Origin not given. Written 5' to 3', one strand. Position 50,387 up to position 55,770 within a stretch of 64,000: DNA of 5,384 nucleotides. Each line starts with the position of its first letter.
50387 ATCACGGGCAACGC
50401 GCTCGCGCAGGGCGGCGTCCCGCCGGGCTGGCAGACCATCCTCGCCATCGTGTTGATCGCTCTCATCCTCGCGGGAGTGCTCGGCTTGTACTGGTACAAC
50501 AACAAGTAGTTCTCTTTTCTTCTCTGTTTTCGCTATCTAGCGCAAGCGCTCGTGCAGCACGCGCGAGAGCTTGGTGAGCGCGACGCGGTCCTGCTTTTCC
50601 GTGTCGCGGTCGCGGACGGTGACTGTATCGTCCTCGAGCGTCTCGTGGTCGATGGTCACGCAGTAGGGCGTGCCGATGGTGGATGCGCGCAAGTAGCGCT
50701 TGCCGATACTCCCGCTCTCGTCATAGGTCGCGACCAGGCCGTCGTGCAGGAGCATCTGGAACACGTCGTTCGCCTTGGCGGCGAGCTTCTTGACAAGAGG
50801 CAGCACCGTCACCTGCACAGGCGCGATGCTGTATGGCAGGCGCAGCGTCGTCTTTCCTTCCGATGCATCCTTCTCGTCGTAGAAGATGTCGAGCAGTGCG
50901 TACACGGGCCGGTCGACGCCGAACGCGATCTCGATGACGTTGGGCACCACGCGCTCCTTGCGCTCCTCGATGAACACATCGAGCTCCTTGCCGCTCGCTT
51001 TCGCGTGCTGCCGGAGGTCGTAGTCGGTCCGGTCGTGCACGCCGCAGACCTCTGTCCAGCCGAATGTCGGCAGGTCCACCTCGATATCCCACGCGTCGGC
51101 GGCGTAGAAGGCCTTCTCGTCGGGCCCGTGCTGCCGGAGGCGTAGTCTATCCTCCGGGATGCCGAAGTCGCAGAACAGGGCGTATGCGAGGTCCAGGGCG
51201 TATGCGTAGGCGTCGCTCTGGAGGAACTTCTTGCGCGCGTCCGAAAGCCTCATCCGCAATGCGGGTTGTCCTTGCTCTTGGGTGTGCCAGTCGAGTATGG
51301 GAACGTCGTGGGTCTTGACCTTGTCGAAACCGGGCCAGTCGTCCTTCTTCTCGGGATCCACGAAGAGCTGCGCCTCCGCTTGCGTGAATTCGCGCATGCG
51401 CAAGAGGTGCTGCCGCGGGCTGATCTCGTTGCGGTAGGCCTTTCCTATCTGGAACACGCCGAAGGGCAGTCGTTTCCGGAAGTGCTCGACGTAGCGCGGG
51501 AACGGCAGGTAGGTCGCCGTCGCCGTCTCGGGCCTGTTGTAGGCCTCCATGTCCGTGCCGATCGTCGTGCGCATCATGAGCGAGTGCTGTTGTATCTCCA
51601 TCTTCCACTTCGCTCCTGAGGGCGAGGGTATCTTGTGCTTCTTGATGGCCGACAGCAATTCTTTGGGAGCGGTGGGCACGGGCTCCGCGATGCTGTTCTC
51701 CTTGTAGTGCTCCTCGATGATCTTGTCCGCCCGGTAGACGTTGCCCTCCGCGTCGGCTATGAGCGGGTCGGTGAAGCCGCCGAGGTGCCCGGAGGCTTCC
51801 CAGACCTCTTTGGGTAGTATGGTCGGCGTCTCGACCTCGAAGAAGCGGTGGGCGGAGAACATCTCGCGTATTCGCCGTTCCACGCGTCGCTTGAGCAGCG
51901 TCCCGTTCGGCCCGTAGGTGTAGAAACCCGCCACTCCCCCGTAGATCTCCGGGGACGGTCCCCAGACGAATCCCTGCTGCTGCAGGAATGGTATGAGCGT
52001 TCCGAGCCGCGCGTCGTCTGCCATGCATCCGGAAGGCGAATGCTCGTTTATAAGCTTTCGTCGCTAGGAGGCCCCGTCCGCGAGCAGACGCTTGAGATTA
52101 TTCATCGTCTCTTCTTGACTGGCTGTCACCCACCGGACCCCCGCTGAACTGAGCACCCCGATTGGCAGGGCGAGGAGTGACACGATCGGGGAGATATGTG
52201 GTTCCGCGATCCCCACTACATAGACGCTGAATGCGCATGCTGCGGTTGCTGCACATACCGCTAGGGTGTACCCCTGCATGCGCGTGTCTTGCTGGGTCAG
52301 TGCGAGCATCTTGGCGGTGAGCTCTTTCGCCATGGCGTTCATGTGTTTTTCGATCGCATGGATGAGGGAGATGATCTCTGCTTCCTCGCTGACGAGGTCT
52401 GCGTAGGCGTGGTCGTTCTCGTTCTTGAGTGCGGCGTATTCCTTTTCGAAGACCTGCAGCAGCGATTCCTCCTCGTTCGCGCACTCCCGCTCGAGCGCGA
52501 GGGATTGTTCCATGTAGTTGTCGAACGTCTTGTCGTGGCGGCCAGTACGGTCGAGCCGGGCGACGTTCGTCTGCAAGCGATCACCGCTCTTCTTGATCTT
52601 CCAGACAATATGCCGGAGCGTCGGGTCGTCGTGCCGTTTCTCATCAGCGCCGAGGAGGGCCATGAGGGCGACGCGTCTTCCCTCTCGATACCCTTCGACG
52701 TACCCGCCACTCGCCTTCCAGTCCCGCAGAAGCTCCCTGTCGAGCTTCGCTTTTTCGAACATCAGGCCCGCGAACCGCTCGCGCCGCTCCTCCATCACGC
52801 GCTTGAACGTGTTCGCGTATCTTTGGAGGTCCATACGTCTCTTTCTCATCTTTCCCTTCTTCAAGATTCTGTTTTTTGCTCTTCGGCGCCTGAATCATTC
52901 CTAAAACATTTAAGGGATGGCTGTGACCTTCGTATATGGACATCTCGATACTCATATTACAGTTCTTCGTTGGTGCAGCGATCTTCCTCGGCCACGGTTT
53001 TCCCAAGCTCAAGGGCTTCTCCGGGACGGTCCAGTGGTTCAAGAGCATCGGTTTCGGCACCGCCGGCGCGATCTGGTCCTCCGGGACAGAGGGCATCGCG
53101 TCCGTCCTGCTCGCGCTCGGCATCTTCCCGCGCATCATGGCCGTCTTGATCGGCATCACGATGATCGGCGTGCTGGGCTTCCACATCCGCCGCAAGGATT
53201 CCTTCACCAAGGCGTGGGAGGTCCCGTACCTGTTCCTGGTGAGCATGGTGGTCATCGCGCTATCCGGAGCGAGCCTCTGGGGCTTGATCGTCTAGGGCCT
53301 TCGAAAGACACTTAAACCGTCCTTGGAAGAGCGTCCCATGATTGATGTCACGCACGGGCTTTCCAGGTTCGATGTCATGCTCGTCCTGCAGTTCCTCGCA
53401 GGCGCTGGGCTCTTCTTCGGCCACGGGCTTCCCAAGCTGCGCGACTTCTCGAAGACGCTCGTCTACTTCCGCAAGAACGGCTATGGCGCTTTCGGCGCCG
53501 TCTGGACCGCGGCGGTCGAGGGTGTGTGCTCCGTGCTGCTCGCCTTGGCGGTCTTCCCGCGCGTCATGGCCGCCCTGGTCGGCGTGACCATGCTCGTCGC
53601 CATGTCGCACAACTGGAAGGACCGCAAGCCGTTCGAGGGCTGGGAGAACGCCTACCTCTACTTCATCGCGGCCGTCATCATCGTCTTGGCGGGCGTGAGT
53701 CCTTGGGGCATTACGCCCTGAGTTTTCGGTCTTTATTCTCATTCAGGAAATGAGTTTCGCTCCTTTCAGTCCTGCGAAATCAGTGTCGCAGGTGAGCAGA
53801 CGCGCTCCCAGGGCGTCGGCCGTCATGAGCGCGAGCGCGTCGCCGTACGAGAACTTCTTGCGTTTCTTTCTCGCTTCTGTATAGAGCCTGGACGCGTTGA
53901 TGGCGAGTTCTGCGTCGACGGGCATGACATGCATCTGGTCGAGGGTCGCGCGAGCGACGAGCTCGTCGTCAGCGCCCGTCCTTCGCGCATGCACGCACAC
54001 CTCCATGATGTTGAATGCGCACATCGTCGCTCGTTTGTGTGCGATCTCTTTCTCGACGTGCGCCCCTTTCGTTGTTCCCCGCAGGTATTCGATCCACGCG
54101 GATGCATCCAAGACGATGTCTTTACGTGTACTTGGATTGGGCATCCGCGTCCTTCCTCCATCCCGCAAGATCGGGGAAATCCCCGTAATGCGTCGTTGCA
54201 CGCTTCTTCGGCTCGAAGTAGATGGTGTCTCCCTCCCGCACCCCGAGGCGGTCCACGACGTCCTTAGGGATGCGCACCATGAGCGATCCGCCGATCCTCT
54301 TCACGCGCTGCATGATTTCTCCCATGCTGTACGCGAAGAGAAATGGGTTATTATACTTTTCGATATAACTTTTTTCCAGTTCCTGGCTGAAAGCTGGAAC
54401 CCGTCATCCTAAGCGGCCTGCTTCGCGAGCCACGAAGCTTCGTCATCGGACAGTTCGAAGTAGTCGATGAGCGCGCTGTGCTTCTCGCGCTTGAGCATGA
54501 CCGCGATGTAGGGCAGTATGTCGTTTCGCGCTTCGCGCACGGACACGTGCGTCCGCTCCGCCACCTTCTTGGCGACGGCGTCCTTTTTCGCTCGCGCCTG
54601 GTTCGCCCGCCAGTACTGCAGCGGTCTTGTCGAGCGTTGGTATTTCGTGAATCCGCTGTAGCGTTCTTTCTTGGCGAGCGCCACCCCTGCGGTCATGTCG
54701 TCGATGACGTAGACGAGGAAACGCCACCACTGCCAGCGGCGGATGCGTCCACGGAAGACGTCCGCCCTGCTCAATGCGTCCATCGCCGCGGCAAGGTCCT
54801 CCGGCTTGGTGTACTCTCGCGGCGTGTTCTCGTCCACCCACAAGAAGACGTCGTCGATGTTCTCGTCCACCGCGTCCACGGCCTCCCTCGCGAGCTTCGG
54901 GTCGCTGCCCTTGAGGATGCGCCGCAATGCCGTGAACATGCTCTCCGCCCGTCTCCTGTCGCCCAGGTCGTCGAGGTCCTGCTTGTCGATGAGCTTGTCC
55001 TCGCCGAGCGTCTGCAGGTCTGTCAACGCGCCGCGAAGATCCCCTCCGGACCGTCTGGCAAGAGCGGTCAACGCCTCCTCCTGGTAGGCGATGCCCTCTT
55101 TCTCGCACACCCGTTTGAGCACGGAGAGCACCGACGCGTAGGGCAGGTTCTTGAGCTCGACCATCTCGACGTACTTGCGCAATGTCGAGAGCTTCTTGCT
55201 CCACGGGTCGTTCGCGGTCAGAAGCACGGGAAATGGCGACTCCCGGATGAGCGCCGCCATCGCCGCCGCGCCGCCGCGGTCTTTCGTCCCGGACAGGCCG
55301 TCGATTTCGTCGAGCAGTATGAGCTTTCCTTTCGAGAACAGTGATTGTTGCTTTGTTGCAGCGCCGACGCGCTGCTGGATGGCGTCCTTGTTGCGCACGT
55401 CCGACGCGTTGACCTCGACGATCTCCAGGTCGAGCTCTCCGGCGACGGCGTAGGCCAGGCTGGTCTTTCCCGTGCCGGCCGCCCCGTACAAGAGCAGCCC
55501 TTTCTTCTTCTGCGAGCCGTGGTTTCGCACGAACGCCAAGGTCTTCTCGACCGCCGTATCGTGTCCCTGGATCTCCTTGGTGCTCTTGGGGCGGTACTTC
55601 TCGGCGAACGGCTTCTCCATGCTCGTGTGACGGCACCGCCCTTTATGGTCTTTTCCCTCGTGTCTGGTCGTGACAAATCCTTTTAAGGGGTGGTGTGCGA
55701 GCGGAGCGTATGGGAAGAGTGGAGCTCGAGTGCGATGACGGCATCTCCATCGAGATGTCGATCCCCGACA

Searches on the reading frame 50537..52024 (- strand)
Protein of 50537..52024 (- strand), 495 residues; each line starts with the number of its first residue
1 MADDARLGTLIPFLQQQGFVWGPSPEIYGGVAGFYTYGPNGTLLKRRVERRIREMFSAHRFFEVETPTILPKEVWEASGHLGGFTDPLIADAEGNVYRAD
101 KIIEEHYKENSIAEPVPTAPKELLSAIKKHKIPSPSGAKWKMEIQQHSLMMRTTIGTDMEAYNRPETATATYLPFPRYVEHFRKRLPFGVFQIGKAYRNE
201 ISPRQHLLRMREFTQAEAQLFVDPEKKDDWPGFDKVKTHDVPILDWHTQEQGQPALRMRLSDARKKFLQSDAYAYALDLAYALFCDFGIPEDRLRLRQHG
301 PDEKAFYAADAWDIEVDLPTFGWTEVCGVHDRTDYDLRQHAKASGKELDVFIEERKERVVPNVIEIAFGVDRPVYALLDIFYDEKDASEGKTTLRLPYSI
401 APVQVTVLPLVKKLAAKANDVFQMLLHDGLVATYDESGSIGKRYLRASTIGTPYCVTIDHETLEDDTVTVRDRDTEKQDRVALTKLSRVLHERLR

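Call 40: search_protein_families(library=ncbifam, proteins=[window:50537-52024:-], max_evalue=0.00001)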
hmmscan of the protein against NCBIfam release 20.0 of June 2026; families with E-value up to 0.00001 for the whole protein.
window:50537-52024:- (495 aa): 11 families
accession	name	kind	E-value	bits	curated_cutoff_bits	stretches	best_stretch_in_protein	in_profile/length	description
TIGR00389.1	glyS_dimeric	equivalog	1.1e-145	486.4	243.3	2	10-355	6-348/565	glycine--tRNA ligase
NF003211.1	PRK04173.1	equivalog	5.3e-145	483.8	312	1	10-489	4-453/454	glycine--tRNA ligase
NF011484.0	PRK14894.1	equivalog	5e-61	206.5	1050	4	391-494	423-537/539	glycine--tRNA ligase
NF006625.0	PRK09194.1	equivalog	9e-22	77.7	558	1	368-489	440-557/559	proline--tRNA ligase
TIGR00418.1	thrS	equivalog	1.7e-20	73.4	383.65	1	390-488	466-559/565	threonine--tRNA ligase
NF008979.1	PRK12325.1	exception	8.5e-20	71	550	1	367-487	316-433/437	proline--tRNA ligase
TIGR00409.1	proS_fam_II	equivalog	1.6e-16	60.3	306.7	0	369-492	447-567/568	proline--tRNA ligase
NF003068.0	PRK03991.1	equivalog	3.7e-15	55.3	484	1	351-493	449-591/613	threonine--tRNA ligase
TIGR00408.1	proS_fam_I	equivalog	3.6e-14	52.5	437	1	393-494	273-381/475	proline--tRNA ligase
TIGR00442.1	hisS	equivalog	8e-12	44.8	286.75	0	400-482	322-405/406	histidine--tRNA ligase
NF011500.0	PRK14938.1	equivalog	1.7e-06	27.3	362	1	388-491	260-364/387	Ser-tRNA(Thr) hydrolase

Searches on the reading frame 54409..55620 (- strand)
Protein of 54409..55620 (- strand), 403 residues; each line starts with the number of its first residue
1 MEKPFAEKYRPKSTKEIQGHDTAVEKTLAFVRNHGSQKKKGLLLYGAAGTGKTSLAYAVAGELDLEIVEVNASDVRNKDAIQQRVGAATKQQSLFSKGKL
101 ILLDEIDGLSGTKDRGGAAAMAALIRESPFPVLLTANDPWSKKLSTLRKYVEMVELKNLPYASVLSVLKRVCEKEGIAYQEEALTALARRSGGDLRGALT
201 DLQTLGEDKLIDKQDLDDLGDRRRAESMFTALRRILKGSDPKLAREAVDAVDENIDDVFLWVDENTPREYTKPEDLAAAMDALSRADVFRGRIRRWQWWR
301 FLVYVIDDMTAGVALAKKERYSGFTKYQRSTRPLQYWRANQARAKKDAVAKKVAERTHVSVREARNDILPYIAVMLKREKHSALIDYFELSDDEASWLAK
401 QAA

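Call 40: search_protein_families(library=ncbifam, proteins=[window:54409-55620:-], max_evalue=0.00001)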
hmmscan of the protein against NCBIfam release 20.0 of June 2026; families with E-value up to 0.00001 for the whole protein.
window:54409-55620:- (403 aa): 44 families (the best 25 are shown)
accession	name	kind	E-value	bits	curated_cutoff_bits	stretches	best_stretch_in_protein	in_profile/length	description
NF003229.0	PRK04195.1-5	equivalog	1.6e-113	379.6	280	1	4-400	6-411/413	replication factor C large subunit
NF003230.0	PRK04195.1-6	equivalog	4.7e-111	371.9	441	1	5-401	4-402/494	replication factor C large subunit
NF003233.0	PRK04195.2-3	equivalog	1.8e-94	317.4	471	1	5-396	3-395/504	replication factor C large subunit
NF003231.0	PRK04195.2-1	equivalog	4.5e-92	309.4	442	1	5-399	7-407/517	replication factor C large subunit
NF003228.0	PRK04195.1-4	equivalog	1.3e-86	291.5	456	1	5-390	4-393/502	replication factor C large subunit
NF003234.0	PRK04195.2-4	equivalog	5.1e-80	269.8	529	1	6-398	4-408/497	replication factor C large subunit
NF003226.0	PRK04195.1-1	equivalog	1.1e-71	241.9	588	1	7-395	6-396/405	replication factor C large subunit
NF003227.0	PRK04195.1-2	equivalog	4.2e-71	240.2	502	1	2-400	3-397/487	replication factor C large subunit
NF003232.0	PRK04195.2-2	equivalog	1.2e-68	232.2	701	1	5-394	3-388/480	replication factor C large subunit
NF001679.0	PRK00440.1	equivalog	1.6e-25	89.9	303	1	2-238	5-242/322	replication factor C small subunit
TIGR02397.1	dnaX_nterm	equivalog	2.9e-16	59.7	250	1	65-250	86-268/355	DNA polymerase III subunit gamma/tau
NF009067.0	PRK12402.1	equivalog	3.5e-15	55.8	317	1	154-250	179-276/340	replication factor C small subunit 2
NF011523.0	PRK14962.1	equivalog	1.8e-14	53.4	576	1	65-204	86-221/474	DNA polymerase III subunits gamma and tau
NF011514.0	PRK14953.1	equivalog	1.2e-12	47.5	536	1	67-210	90-232/488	DNA polymerase III subunits gamma and tau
NF006280.0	PRK08451.1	equivalog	1.2e-12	47.4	572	1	64-203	85-220/535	DNA polymerase III subunit gamma/tau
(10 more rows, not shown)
